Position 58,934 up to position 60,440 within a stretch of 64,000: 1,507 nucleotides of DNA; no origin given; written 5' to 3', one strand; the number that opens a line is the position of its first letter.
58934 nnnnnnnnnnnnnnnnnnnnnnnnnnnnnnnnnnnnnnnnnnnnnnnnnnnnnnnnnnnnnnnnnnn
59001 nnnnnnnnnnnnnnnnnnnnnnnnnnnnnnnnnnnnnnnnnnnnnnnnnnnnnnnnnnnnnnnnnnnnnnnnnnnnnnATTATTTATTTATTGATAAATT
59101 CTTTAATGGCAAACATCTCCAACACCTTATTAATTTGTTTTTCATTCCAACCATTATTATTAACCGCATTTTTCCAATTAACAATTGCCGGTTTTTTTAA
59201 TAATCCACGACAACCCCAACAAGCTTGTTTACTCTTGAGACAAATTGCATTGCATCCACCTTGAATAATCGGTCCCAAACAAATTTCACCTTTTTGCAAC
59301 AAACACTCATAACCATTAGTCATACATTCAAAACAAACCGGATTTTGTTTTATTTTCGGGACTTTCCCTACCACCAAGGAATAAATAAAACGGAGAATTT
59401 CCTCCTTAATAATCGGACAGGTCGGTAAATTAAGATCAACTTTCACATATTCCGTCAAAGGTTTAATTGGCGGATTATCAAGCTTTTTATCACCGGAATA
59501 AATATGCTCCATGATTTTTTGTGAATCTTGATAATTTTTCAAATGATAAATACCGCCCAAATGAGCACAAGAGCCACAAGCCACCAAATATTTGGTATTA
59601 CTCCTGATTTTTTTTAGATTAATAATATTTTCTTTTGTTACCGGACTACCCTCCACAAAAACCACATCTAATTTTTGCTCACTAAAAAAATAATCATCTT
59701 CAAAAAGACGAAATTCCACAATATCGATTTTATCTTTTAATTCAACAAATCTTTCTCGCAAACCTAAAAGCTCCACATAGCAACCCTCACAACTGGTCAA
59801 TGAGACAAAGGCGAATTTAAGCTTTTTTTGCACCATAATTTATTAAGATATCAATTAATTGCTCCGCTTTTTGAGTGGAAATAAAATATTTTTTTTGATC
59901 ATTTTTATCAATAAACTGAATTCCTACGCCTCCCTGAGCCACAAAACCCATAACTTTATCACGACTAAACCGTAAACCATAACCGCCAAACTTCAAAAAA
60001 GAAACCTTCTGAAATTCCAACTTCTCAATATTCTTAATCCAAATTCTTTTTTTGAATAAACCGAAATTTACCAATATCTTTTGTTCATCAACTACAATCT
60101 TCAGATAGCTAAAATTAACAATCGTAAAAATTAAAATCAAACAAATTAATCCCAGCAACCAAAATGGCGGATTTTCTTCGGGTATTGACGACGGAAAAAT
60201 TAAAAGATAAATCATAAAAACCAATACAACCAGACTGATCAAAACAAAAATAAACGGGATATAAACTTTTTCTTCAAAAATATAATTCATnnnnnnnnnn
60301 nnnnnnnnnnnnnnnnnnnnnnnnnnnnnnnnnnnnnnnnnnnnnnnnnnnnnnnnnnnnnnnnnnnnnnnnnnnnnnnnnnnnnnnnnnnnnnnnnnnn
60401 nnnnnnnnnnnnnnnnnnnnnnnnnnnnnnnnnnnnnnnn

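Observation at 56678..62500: Group-3b-type [NiFe] hydrogenase operon interleaved with three membrane-anchored ORFs, with an extension-less large subunit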

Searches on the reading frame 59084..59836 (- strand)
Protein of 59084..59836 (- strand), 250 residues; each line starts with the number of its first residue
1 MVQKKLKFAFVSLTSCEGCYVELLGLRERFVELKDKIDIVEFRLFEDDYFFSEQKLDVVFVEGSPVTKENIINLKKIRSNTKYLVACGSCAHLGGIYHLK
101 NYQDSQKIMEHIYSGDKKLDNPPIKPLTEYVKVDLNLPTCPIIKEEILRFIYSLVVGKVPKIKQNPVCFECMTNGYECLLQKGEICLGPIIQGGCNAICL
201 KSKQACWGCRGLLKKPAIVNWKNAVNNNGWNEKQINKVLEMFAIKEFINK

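Call 3: search_protein_families(library=pfam, proteins=[window:59084-59836:-], max_evalue=0.01)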
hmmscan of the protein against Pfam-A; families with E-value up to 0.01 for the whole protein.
window:59084-59836:- (250 aa): 1 family
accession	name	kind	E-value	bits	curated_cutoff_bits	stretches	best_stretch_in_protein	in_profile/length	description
PF01058.29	Oxidored_q6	-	9.5e-22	77.5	27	1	16-153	1-127/128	NADH ubiquinone oxidoreductase, 20 Kd subunit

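Call 4: search_protein_families(library=ncbifam, proteins=[window:59084-59836:-], max_evalue=0.01)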
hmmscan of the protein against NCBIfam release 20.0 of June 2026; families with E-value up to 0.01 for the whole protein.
window:59084-59836:- (250 aa): 8 families
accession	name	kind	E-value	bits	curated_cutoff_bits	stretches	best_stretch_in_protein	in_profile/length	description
NF040831.1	sulfhyd_ShyD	equivalog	4.1e-45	154.3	460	1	6-243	1-238/240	NAD(P)-dependent hydrogenase/sulfhydrogenase 2 subunit delta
NF040836.1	sulfhyd_HydD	equivalog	7.7e-44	149.8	500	1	1-235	1-232/261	NADPH-dependent hydrogenase/sulfhydrogenase 1 subunit delta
NF045875.1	F420_non_VhuG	exception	3.7e-24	85.5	450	2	4-172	3-181/286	F420-non-reducing hydrogenase subunit VhuG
TIGR03294.1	FrhG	equivalog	5.5e-14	52.5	245.5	1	6-160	2-146/228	coenzyme F420 hydrogenase subunit gamma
NF005012.1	PRK06411.1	subfamily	1.2e-05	24.9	116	1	52-102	70-121/166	NADH-quinone oxidoreductase subunit NuoB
TIGR01957.1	nuoB_fam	subfamily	7.9e-05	22.6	142.7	1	50-103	52-106/145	NADH-quinone oxidoreductase subunit B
NF011390.0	PRK14815.1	equivalog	0.0046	16.3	281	0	49-104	67-122/183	NADH dehydrogenase subunit B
NF011395.0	PRK14820.1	equivalog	0.0079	16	263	0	46-99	64-119/180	NADH-quinone oxidoreductase subunit B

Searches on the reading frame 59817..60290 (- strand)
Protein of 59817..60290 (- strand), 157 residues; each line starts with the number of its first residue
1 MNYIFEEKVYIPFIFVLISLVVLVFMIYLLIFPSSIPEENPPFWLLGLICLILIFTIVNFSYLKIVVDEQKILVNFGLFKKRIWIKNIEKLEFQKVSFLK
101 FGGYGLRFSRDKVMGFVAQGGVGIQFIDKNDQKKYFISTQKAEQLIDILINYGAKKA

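Call 3: search_protein_families(library=pfam, proteins=[window:59817-60290:-], max_evalue=0.01)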
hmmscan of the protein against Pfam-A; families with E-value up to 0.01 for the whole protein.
window:59817-60290:- (157 aa): 1 family
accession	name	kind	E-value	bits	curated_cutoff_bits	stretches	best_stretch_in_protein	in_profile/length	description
PF06713.17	bPH_4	-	0.004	17.7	22.9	0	66-96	4-34/74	Bacterial PH domain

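Call 4: search_protein_families(library=ncbifam, proteins=[window:59817-60290:-], max_evalue=0.01)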
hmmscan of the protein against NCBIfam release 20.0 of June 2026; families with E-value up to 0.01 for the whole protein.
window:59817-60290:- (157 aa): 0 families

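Call 24: find_homologous_proteins(query=window:59817-60290:-, max_evalue=0.001)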
Query window:59817-60290:- (157 aa): 3 proteins with E <= 0.001 among 45 candidates.
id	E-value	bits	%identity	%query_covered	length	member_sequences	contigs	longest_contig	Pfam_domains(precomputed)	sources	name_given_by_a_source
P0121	5.2e-94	330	100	100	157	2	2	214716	-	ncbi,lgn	-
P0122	3.5e-47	178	54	100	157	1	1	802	-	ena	-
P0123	4.2e-41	159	47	99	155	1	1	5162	-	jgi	jgi:hypothetical protein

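Call 35: search_protein_representatives(alignment_id=A1)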
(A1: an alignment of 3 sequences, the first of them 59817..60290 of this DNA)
Query: 3 sequences, 157 profile positions. Proteins with E-value up to 0.001 (for the whole library): 875; up to 1e-10: 83; up to 1e-30: 4. The best 150 are listed.
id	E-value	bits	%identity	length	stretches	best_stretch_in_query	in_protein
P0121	2.3e-79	281.3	-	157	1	1-157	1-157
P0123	2.6e-75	268.1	-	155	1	1-157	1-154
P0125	2.2e-33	131.9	-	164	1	1-155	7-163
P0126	3.0e-31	124.9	-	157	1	1-157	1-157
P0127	2.8e-29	118.6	-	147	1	14-155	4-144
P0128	1.4e-28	116.3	-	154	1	5-156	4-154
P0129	2.7e-28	115.3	-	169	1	2-155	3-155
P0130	5.0e-28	114.5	-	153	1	4-156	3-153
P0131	9.2e-23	97.4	-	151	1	4-149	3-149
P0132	1.1e-22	97.0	-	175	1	3-156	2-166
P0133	1.3e-22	96.9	-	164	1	1-155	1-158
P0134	2.1e-22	96.2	-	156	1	2-151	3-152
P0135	4.7e-22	95.1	-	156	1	1-147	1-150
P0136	9.5e-21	90.8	-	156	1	4-148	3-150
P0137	1.5e-20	90.2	-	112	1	48-156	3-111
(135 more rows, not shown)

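Call 37: search_protein_families(library=pfam, alignment_id=A2, max_evalue=0.01)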
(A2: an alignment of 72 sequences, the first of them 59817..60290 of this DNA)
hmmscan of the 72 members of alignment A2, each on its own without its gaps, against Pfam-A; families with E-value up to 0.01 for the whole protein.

A. member 1, window:59817-60290:- (157 aa): 1 family
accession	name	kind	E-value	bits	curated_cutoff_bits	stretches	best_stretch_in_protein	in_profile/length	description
PF06713.17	bPH_4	-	0.004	17.7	22.9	0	66-96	4-34/74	Bacterial PH domain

B. families by the number of members that match (of 72 scanned): 15 families
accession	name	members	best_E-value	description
PF06713.17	bPH_4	12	9.5e-05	Bacterial PH domain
PF11292.14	DUF3093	8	7.2e-05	Protein of unknown function (DUF3093)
PF10882.14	bPH_5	6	1.5e-07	Bacterial PH domain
PF20197.3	DUF6560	3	0.0016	Family of unknown function (DUF6560)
PF01523.21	PmbA_TldD_1st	2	7.6e-05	PmbA/TldA metallopeptidase domain 1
PF23491.1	bPH_8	1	0.00018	SunI-like bacterial PH domain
PF06480.20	FtsH_ext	1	0.00043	FtsH Extracellular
PF20226.3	DUF6585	1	0.00083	Family of unknown function (DUF6585)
PF06115.17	DUF956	1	0.0015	Domain of unknown function (DUF956)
PF13430.11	DUF4112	1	0.0019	Domain of unknown function (DUF4112)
PF17255.8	EbsA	1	0.0026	EbsA-like protein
PF02417.20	Chromate_transp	1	0.0067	Chromate transporter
PF03073.20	TspO_MBR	1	0.0076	TspO/MBR family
PF10131.15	PTPS_related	1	0.0092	6-pyruvoyl-tetrahydropterin synthase related domain; membrane protein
PF01032.23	FecCD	1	0.0095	FecCD transport family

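Call 41: find_related_loci(query=A1, collection=metagenome_contigs, flank=6000)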
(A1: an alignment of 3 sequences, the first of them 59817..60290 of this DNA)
Query A1 (157 aa) in metagenome_contigs; peptide patterns used: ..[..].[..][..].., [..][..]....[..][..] (x = any residue, [..] = any of these).
600 stretches matched a pattern (row limit reached: there are more); 1 encode a relative of the query (tblastn E <= 1e-3); 1 distinct loci.
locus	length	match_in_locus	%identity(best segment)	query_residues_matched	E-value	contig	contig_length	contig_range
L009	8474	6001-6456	30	1-149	1e-16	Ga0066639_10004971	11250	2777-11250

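Call 57: predict_structure(alignment_id=A2)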
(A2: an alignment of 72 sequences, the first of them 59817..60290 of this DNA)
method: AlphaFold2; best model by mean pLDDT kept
length: 157 residues; sequences in the alignment: 72
mean_pLDDT: 95.7   pTM: 0.87
mean pLDDT of the five models: 95.7, 95.7, 95.7, 95.5, 95.5
residues with pLDDT >= 90: 145; 70-90: 12; 50-70: 0; < 50: 0
segments of 3 or more residues with pLDDT < 50: none
pLDDT, mean of each block of 10 residues (from residue 1): 95 96 96 84 92 97 98 98 98 95 96 97 98 98 98 95
secondary structure, 60 per line:
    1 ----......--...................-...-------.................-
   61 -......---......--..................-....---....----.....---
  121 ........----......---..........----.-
elements in order: E5-10 H13-31 H43-59 E62-67 E71-76 E79-84 E88-96 H98-101 E105-108 E113-117 E121-128 E133-138 H142-151

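Call 60: fold_search(model_id=the predicted structure, library=pdb)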
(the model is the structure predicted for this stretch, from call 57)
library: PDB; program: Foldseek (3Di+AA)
matches with E <= 10: 416; with E <= 0.001: 0
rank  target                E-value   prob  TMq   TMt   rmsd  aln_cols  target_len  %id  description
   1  3tvv_A                2.2e-02  0.91  0.35  0.24  11.6       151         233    9  Structure of the tandem PH domains of Rtt106 (residues 68-315) (released 2012-02-01)
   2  3to1_A                3.3e-02  0.91  0.36  0.27  11.6       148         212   11  Two surfaces on Rtt106 mediate histone binding and chaperone activity (released 2011-12-21)
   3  4ifs                  4.4e-02  0.99  0.39  0.27   3.9       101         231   11  Crystal structure of the hSSRP1 Middle domain (released 2014-01-29)
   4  8b6f_A6               4.7e-02  0.35  0.25  0.20   8.4       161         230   12  Cryo-EM structure of NADH:ubiquinone oxidoreductase (complex-I) from respiratory supercomplex of Tetrahymena thermoph (released 2023-03-29)
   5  3gyo                  6.3e-02  0.99  0.37  0.27   4.0        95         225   12  Se-Met Rtt106p (released 2009-12-08)
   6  3to1_B                6.7e-02  0.80  0.36  0.27  12.3       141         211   10  Two surfaces on Rtt106 mediate histone binding and chaperone activity (released 2011-12-21)
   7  7nky_O                7.6e-02  0.97  0.38  0.15   5.2       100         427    7  RNA Polymerase II-Spt4/5-nucleosome-FACT structure (released 2021-07-07)
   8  6l1r                  7.6e-02  0.97  0.37  0.54   4.0       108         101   14  Crystal structure of N-terminal domain of human SSRP1 (released 2020-09-30)
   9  3tvv_B                8.6e-02  0.99  0.37  0.26   4.1        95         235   10  Structure of the tandem PH domains of Rtt106 (residues 68-315) (released 2012-02-01)
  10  9s3g_k                8.6e-02  0.99  0.40  0.16   2.6        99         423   12  State 1 MAP3 RNA Pol II activated elongation complex with SETD2 and upstream hexasome (released 2025-11-12)
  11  3fss                  8.6e-02  0.96  0.35  0.26   4.7        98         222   13  Structure of the tandem PH domains of Rtt106 (released 2009-12-22)
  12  9eh2_y                9.1e-02  0.99  0.39  0.15   2.7       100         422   14  RNA polymerase II-DSIF-SPT6-PAF1c-TFIIS-IWS1-SETD2-FACT nucleosome upstream (released 2024-12-18)
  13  3gyp                  1.1e-01  0.99  0.38  0.27   3.6        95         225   12  Rtt106p (released 2009-12-08)
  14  6upk_H                1.1e-01  0.95  0.37  0.16   4.3       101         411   10  Structure of FACT_subnucleosome complex 1 (released 2019-12-11)
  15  4wj7_C                1.1e-01  0.84  0.40  0.48  13.6       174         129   10  CCM2 PTB domain in complex with KRIT1 NPxY/F3 (released 2014-12-24)
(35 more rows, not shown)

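Call 81: search_protein_families(library=pfam, proteins=[L009:5282-5950:+], max_evalue=1)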
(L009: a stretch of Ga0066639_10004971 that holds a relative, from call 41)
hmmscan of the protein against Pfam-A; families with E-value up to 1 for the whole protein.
L009:5282-5950:+ (222 aa): 1 family
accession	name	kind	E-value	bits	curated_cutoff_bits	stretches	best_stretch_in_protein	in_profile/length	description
PF11997.14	DUF3492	-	0.14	12.3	23.3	0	123-158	39-74/268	Domain of unknown function (DUF3492)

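Call 82: search_protein_families(library=phrogs, proteins=[window:59817-60290:-], max_evalue=0.01)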
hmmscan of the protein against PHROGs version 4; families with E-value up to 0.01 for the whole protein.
window:59817-60290:- (157 aa): 0 families

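Call 83: find_encoding_contigs(protein=P0123, flank=5000, max_places=3)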
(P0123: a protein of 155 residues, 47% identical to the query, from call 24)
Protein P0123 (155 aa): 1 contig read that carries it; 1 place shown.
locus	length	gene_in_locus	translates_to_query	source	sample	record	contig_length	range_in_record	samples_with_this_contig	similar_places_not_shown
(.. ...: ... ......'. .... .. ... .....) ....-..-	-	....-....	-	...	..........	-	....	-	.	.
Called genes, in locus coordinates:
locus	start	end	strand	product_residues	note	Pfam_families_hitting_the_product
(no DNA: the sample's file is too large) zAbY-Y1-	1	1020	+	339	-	?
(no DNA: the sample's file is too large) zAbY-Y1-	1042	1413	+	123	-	PF05635:23S_rRNA_IVP, PF22296:bAvd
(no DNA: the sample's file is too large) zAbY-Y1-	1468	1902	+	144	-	PF00892:EamA (weak)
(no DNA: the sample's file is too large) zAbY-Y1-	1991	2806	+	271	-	PF00970:FAD_binding_6 (weak), PF00175:NAD_binding_1, PF10418:DHODB_Fe-S_bind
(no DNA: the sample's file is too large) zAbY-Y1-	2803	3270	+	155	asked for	-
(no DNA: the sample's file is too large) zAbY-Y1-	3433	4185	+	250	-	PF01058:Oxidored_q6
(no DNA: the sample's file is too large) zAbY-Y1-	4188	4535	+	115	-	-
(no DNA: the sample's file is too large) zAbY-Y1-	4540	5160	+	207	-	?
